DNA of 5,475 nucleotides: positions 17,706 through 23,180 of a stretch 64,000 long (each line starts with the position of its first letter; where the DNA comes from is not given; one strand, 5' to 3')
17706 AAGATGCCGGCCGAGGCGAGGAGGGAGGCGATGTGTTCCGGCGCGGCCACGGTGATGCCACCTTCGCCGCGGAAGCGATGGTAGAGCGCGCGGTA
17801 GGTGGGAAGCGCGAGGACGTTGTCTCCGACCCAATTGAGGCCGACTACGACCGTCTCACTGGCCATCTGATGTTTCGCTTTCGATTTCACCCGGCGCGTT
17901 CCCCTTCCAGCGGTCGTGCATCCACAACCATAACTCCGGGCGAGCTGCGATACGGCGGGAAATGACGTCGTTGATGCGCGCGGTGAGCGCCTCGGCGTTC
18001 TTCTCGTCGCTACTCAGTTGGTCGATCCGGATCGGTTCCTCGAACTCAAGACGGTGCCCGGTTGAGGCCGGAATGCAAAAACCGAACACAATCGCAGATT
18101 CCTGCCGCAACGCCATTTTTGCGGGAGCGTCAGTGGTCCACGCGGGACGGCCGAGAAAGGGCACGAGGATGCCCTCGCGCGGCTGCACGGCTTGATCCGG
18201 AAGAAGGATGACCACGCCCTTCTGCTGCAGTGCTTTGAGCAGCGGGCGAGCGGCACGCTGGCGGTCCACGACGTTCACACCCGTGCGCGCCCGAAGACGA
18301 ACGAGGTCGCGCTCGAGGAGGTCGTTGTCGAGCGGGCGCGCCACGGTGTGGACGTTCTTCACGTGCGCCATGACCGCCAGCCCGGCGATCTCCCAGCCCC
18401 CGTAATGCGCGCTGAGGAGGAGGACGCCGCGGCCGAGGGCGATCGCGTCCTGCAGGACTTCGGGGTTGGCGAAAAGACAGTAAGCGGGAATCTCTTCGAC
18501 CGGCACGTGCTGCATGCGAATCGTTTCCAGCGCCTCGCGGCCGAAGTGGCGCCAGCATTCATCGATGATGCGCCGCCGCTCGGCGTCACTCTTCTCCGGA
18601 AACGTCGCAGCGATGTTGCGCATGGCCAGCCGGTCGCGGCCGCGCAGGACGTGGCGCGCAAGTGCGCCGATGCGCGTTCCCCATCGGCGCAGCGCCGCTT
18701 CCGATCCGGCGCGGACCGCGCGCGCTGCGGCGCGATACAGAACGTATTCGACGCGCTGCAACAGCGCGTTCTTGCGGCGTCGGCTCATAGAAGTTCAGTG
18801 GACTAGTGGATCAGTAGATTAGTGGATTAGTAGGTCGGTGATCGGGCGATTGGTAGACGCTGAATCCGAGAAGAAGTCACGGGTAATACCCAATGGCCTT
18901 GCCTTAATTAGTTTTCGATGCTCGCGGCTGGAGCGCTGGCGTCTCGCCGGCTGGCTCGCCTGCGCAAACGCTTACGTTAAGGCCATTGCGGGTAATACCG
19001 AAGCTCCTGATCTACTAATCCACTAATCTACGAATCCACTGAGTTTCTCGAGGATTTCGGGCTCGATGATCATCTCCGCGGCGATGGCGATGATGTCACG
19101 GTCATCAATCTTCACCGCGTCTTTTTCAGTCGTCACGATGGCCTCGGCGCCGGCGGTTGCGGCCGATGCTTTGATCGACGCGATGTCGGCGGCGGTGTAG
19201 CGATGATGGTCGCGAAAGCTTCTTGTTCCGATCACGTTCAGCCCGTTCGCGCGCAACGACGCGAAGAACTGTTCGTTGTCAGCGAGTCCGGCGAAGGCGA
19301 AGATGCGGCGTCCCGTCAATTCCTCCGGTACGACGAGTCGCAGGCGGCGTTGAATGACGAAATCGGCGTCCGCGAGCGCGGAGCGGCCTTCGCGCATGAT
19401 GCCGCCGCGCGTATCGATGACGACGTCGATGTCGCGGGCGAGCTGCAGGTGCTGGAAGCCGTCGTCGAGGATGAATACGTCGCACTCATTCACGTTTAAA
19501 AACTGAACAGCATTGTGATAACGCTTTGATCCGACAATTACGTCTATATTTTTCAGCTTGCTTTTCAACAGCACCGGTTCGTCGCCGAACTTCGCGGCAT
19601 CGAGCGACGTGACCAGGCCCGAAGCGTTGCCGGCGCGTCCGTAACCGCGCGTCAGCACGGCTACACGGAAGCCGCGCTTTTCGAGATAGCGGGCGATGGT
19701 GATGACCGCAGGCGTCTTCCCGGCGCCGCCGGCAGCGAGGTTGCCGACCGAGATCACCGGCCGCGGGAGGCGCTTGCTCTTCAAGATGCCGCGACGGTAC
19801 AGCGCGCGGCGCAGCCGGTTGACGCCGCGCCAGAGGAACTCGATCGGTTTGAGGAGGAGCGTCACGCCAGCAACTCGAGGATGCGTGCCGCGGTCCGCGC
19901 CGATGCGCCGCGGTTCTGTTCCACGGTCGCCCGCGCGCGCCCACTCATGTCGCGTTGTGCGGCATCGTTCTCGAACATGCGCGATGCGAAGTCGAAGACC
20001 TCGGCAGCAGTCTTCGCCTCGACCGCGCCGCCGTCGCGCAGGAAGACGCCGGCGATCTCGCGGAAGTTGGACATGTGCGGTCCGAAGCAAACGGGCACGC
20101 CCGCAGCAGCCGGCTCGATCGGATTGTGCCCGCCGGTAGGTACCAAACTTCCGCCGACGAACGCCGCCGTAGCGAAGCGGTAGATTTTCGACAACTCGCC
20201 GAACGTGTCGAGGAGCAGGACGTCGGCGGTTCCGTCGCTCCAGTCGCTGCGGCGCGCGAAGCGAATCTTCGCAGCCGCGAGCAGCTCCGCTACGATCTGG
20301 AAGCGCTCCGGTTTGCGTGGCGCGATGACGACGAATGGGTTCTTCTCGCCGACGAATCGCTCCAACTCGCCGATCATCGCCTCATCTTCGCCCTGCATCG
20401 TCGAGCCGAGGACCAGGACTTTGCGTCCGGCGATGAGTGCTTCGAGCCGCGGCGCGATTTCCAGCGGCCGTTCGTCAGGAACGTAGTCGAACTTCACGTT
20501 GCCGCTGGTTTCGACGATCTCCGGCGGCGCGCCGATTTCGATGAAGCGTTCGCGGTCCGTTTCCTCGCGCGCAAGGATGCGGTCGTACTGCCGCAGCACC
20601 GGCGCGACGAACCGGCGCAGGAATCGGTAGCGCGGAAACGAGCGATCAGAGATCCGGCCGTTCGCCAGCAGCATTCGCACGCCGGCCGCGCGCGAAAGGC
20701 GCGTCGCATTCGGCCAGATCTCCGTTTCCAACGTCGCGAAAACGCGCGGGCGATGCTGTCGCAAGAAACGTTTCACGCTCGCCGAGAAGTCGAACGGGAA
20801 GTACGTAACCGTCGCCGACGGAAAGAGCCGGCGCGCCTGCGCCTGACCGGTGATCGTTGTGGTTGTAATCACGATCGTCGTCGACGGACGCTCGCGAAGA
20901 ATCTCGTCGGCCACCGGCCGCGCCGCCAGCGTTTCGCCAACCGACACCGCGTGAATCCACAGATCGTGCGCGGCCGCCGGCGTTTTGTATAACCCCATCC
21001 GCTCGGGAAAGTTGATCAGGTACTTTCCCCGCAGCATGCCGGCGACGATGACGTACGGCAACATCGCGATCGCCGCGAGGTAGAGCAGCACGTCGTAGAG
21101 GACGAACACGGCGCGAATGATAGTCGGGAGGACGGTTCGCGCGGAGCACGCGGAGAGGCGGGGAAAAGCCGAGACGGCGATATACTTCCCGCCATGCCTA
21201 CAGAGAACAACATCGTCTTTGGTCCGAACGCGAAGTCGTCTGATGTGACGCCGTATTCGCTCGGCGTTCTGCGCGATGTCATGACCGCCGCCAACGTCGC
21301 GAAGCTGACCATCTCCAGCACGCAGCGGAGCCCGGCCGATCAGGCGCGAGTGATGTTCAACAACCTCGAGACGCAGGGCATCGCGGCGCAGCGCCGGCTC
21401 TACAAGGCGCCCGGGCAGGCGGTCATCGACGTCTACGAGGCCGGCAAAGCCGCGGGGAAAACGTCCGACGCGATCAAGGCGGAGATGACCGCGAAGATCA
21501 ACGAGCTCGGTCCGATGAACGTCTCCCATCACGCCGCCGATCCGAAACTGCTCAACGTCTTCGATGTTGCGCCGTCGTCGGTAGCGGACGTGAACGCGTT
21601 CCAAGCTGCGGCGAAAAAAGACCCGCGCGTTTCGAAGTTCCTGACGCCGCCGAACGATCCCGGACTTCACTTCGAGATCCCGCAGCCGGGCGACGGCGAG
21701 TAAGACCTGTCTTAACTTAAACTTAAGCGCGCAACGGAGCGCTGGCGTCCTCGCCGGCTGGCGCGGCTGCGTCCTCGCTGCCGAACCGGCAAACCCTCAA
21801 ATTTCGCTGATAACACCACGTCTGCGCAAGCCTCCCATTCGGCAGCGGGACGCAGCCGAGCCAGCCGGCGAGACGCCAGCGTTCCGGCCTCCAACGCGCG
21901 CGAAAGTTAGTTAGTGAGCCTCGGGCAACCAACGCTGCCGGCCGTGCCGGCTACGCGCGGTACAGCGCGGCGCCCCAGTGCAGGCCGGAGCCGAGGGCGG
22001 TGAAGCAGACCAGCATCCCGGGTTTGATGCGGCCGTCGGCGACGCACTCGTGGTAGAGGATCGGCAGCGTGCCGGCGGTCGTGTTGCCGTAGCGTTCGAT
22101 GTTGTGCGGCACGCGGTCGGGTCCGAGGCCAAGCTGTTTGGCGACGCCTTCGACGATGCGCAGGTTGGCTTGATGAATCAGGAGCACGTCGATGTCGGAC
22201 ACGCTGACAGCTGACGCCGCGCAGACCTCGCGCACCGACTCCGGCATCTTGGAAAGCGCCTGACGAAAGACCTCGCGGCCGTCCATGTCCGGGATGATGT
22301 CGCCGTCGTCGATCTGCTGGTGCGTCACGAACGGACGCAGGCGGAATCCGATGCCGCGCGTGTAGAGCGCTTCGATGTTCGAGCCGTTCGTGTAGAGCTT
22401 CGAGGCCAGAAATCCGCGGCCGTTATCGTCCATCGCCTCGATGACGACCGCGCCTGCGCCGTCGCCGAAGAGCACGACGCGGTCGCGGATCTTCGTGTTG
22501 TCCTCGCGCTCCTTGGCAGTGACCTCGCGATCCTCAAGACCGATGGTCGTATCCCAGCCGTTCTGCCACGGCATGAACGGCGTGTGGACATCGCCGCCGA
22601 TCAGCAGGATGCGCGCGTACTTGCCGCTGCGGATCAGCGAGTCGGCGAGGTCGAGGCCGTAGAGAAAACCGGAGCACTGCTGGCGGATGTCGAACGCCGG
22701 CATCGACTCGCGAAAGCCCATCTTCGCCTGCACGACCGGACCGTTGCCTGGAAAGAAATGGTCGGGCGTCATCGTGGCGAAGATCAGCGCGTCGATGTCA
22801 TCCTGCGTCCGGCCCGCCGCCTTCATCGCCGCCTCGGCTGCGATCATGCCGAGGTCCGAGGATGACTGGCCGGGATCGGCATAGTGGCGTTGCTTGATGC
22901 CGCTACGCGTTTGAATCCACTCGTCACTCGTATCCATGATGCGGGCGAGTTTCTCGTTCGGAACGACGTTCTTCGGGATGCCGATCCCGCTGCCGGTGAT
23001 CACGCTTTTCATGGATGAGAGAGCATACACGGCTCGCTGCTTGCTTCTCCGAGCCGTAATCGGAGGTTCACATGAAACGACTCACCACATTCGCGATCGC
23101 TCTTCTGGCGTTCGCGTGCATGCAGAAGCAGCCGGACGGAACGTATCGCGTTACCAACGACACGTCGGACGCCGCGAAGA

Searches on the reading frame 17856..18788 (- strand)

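Call 16: search_protein_families(library=pfam, proteins=[window:17856-18788:-], max_evalue=0.0001)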
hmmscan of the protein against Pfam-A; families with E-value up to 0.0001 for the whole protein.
window:17856-18788:- (310 aa): 1 family
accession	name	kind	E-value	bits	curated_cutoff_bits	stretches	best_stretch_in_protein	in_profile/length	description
PF03279.18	Lip_A_acyltrans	-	3.6e-56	191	22.3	1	13-295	14-294/295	Bacterial lipid A biosynthesis acyltransferase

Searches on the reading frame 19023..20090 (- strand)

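Call 16: search_protein_families(library=pfam, proteins=[window:19023-20090:-], max_evalue=0.0001)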
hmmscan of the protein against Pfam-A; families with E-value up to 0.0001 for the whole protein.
window:19023-20090:- (355 aa): 1 family
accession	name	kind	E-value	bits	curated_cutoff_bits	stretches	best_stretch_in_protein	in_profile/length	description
PF02606.20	LpxK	-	9e-75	252.2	27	2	77-247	2-184/328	Tetraacyldisaccharide-1-P 4'-kinase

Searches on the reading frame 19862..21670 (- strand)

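Call 16: search_protein_families(library=pfam, proteins=[window:19862-21670:-], max_evalue=0.0001)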
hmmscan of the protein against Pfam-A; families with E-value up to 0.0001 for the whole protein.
window:19862-21670:- (602 aa): 1 family
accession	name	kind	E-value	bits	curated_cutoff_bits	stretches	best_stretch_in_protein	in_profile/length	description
PF04413.22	Glycos_transf_N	-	5.5e-59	199.2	23.9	1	221-395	3-178/179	3-Deoxy-D-manno-octulosonic-acid transferase (kdotransferase)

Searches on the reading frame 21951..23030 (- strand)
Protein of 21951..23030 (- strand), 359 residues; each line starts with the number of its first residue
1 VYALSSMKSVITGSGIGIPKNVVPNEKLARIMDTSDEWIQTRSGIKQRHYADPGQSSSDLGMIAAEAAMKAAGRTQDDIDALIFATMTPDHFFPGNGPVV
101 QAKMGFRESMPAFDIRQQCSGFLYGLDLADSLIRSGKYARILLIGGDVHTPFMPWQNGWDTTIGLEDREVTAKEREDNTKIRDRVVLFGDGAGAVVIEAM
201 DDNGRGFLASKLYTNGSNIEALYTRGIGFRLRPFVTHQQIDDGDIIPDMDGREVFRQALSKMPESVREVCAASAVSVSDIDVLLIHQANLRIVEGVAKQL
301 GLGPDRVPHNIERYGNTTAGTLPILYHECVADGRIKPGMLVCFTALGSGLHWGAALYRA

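Call 16: search_protein_families(library=pfam, proteins=[window:21951-23030:-], max_evalue=0.0001)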
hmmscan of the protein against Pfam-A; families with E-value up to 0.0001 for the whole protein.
window:21951-23030:- (359 aa): 4 families
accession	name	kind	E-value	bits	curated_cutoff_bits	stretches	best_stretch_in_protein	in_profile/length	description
PF08541.16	ACP_syn_III_C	-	7.2e-30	103.4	26.6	1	270-358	1-89/90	3-Oxoacyl-[acyl-carrier-protein (ACP)] synthase III C terminal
PF08545.16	ACP_syn_III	-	1.5e-22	79.7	24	2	113-159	1-46/80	3-Oxoacyl-[acyl-carrier-protein (ACP)] synthase III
PF00195.25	Chal_sti_synt_N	-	3.5e-06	27.1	27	0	58-147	100-189/225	Chalcone and stilbene synthases, N-terminal domain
PF00108.29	Thiolase_N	-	8e-05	22.6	26.4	0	55-146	21-112/260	Thiolase, N-terminal domain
